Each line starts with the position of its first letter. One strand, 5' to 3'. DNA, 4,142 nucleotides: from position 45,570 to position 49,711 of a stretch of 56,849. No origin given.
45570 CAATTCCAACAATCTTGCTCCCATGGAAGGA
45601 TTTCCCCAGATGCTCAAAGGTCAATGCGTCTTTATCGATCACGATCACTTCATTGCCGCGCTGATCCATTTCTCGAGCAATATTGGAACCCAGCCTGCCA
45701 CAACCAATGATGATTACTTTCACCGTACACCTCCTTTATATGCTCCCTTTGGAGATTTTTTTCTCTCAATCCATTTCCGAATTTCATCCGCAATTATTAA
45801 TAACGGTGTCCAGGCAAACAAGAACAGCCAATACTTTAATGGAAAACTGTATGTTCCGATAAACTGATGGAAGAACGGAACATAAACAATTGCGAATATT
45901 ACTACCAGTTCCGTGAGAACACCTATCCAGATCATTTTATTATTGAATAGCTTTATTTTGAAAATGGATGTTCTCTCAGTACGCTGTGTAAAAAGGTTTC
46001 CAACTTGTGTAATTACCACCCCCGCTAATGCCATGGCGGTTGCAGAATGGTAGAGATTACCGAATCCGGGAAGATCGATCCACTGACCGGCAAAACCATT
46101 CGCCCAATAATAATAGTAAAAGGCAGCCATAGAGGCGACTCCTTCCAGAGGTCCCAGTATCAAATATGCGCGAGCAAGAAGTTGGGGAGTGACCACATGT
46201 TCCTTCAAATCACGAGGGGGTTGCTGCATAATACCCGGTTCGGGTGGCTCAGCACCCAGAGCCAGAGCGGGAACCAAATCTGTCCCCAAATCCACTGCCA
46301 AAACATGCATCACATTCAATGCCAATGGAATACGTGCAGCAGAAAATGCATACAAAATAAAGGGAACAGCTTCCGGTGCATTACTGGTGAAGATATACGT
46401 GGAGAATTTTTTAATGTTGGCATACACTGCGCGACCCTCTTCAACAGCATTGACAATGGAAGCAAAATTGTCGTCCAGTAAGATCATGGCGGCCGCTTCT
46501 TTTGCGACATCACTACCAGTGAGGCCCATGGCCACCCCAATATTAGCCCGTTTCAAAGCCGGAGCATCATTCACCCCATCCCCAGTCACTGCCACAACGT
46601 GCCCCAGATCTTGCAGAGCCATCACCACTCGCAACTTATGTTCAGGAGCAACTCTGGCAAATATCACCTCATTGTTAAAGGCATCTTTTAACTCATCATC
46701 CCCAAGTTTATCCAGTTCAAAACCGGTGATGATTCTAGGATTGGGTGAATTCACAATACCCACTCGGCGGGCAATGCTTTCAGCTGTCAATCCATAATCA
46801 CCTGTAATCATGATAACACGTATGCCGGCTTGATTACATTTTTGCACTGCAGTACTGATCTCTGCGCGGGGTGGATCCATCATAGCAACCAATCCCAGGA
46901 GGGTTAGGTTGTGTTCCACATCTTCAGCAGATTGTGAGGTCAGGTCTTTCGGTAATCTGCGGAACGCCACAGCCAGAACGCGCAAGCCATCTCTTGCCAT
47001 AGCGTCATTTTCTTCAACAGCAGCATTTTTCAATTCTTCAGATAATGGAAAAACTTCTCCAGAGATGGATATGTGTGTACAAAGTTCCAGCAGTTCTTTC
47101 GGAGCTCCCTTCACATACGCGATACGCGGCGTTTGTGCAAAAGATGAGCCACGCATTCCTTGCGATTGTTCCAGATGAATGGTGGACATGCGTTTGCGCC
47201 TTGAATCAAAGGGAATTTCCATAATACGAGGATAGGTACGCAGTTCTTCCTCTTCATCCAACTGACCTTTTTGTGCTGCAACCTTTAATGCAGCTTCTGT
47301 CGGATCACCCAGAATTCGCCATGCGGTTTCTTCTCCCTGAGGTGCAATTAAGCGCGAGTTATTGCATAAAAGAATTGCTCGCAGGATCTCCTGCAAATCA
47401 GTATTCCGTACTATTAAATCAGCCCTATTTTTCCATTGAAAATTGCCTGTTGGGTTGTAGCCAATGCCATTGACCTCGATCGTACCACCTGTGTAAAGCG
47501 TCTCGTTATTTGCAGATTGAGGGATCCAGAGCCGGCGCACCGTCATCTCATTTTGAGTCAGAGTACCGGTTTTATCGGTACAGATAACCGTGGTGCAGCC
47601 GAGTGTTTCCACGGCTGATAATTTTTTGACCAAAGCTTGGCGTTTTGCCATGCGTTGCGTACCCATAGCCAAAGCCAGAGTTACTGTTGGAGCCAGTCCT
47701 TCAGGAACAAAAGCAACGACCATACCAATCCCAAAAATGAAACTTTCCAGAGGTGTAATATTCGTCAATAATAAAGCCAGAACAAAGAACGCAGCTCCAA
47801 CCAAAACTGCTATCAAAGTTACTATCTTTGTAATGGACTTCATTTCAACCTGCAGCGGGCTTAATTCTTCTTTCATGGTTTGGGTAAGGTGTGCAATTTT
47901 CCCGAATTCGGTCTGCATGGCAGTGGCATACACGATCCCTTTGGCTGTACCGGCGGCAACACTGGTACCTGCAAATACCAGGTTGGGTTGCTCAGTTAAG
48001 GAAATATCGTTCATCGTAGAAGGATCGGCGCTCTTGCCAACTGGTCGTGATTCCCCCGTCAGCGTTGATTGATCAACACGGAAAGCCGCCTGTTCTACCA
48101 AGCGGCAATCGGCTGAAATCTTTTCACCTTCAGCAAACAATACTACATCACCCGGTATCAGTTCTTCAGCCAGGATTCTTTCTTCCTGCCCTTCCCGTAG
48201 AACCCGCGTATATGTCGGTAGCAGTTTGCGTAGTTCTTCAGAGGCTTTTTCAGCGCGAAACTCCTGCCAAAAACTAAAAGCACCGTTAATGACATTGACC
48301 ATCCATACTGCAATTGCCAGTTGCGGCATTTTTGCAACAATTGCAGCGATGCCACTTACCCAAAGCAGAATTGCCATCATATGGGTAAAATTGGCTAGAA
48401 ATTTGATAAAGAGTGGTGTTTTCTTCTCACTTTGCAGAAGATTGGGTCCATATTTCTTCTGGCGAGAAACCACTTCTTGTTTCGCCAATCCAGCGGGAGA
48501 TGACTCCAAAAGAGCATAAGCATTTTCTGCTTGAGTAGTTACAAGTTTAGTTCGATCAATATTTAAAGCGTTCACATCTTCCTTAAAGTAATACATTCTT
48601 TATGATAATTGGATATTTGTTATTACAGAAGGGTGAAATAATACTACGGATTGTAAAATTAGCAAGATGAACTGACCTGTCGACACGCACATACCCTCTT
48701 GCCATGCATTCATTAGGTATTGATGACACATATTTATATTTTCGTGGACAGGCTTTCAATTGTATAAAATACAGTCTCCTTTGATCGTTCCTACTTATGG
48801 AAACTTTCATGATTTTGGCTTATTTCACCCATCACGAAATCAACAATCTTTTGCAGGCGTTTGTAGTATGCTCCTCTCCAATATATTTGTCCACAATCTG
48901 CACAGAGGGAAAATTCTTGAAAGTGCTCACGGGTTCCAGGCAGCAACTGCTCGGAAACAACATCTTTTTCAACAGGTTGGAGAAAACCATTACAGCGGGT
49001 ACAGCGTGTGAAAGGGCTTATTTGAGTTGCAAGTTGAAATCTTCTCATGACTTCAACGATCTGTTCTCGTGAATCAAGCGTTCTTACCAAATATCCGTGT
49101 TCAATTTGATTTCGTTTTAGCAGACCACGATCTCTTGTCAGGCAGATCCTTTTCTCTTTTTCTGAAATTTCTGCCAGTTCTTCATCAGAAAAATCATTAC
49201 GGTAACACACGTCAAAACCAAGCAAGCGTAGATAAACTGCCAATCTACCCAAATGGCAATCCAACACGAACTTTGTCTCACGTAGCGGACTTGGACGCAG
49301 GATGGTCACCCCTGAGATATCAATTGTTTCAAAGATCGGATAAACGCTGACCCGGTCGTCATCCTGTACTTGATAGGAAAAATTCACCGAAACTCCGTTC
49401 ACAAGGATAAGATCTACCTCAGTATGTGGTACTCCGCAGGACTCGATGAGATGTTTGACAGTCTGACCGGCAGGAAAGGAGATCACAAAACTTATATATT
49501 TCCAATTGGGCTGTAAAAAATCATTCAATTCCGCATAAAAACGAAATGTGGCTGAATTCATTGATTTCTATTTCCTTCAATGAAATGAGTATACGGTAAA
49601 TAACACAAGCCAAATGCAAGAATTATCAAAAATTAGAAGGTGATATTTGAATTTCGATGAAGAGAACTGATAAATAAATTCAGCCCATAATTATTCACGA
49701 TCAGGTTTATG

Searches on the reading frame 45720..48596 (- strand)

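Call 14: search_protein_families(library=pfam, proteins=[window:45720-48596:-], max_evalue=0.1)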
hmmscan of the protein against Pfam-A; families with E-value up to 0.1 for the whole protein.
window:45720-48596:- (958 aa): 7 families
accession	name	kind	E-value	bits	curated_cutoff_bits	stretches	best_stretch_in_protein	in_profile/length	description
PF00122.25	E1-E2_ATPase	-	8.5e-50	169.2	28.1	1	124-319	1-181/181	E1-E2 ATPase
PF00689.26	Cation_ATPase_C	-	9.3e-46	156.2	27.3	1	757-943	1-175/175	Cation transporting ATPase, C-terminus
PF13246.12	Cation_ATPase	-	2.9e-22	78.9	21.7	1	410-509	2-91/91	Cation transport ATPase (P-type)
PF00702.32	Hydrolase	-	2.3e-18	67.7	26.4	1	549-685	72-191/191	haloacid dehalogenase-like hydrolase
PF00690.31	Cation_ATPase_N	-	5.7e-15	55.2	20.4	1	23-83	6-67/69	Cation transporter/ATPase, N-terminus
PF12710.13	HAD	-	2.3e-05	25.3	27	1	539-682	52-189/189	haloacid dehalogenase-like hydrolase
PF08282.18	Hydrolase_3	-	0.00081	19.6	20.9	1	668-717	206-254/255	haloacid dehalogenase-like hydrolase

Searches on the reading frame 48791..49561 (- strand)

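Call 13: search_protein_families(library=pfam, proteins=[window:48791-49561:-], max_evalue=0.001)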
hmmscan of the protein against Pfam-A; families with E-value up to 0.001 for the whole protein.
window:48791-49561:- (256 aa): 3 families
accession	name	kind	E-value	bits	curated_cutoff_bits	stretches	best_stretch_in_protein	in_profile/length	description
PF01927.22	Mut7-C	-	5.7e-47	159.9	23.3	1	96-239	1-145/146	Mut7-C RNAse domain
PF14451.12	Ub-Mut7C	-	2.1e-30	104.9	23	1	1-81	1-81/81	Mut7-C ubiquitin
PF02597.26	ThiS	-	0.00014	22.8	22.5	1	17-76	12-72/76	ThiS family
